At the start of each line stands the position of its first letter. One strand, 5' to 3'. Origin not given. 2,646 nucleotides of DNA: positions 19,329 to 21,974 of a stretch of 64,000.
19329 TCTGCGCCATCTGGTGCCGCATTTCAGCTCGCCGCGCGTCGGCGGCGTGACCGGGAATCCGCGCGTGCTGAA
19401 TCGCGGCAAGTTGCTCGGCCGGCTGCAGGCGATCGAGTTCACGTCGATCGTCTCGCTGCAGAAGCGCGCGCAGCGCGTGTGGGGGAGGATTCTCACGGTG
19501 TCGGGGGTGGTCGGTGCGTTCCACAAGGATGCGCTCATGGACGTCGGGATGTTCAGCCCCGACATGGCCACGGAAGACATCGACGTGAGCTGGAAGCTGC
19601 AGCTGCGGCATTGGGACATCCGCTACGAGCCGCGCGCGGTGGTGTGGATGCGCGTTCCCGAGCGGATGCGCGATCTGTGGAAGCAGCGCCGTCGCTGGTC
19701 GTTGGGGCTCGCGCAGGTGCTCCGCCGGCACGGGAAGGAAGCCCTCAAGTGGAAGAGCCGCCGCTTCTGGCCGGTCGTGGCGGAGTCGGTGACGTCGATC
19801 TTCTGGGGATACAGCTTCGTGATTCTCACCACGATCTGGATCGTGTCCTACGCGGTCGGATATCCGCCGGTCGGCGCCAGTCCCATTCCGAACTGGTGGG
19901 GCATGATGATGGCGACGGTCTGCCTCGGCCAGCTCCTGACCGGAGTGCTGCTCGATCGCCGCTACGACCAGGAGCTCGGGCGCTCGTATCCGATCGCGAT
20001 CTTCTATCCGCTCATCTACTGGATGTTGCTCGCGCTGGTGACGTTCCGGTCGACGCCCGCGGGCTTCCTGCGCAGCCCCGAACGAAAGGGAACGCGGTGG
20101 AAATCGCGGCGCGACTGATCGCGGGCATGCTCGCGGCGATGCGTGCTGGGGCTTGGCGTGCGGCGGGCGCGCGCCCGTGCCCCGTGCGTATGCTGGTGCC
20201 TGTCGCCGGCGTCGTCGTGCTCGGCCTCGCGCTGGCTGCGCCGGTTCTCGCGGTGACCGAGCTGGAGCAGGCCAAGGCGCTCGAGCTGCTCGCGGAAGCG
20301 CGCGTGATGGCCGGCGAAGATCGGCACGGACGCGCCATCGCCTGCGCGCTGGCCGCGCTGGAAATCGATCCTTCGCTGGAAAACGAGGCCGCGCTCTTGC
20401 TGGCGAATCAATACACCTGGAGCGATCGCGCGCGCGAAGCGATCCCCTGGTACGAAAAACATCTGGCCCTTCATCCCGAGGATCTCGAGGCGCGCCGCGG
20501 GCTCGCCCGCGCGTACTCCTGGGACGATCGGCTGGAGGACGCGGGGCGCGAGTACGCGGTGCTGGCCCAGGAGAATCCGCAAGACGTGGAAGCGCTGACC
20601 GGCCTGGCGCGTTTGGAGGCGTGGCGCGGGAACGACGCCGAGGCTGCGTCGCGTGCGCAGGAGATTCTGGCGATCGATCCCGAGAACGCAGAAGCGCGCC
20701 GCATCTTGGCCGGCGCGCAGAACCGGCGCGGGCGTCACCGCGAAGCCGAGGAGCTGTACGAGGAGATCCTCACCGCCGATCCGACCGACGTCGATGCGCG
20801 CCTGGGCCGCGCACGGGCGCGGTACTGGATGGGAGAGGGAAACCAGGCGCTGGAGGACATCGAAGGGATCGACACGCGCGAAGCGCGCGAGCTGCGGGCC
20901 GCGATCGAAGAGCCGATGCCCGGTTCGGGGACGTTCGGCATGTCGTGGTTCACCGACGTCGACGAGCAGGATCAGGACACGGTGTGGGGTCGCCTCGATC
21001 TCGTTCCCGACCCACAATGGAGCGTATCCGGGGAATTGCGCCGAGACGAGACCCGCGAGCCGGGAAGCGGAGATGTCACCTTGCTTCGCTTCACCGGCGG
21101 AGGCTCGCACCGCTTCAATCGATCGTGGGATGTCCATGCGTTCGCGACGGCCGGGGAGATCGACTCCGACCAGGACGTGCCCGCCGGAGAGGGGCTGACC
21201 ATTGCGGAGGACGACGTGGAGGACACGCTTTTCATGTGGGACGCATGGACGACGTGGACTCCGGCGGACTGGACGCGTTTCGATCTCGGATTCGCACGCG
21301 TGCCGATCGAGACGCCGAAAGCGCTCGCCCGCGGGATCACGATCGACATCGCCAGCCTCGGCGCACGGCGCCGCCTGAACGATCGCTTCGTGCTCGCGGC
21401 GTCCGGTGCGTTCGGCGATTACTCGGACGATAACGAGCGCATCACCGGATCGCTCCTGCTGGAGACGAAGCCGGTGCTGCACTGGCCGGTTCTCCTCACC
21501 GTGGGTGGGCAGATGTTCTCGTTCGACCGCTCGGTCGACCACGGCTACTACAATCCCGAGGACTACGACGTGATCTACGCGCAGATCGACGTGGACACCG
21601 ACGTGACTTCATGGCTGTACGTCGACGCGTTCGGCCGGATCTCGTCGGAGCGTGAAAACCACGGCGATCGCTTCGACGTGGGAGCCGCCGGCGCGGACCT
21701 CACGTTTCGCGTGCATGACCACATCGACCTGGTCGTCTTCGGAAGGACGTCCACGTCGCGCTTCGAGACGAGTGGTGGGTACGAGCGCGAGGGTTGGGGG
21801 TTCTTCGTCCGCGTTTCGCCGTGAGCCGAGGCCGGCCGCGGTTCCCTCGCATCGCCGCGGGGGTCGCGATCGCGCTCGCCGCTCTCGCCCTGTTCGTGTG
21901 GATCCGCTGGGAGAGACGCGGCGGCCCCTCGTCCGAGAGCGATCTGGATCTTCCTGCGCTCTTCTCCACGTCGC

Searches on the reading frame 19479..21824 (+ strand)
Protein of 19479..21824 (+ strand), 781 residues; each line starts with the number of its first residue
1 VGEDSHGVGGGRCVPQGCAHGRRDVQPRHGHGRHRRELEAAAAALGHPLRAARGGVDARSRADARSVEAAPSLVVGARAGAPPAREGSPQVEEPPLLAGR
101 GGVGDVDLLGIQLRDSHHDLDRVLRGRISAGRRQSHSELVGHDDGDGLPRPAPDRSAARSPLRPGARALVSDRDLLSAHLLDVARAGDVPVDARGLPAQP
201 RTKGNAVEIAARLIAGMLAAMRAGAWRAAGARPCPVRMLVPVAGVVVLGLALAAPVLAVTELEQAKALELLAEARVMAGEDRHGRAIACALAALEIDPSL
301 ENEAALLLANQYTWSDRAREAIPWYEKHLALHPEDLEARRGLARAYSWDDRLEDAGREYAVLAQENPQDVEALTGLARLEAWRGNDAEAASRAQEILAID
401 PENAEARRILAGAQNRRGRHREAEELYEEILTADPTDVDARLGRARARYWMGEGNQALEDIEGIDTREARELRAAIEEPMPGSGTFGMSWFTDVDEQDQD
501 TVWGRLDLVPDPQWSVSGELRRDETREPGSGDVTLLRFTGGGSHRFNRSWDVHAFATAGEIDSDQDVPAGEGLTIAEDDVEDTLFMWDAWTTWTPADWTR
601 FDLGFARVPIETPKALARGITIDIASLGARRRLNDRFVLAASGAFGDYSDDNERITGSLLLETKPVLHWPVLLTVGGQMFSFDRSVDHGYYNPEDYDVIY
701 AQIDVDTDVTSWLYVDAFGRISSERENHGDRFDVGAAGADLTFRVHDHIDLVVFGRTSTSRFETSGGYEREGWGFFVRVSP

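Call 80: search_protein_families(library=pfam, proteins=[window:19479-21824:+], max_evalue=0.00001)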
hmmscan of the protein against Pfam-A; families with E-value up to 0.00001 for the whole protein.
window:19479-21824:+ (781 aa): 3 families
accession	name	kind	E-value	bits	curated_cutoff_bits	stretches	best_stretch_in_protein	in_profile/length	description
PF14559.12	TPR_19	-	1e-14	55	25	2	417-459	4-46/68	Tetratricopeptide repeat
PF13428.12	TPR_14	-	3.3e-11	43.2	23.5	0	405-447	2-44/44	Tetratricopeptide repeat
PF13431.12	TPR_17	-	2.8e-07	30.7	24.4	0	394-425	3-34/34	Tetratricopeptide repeat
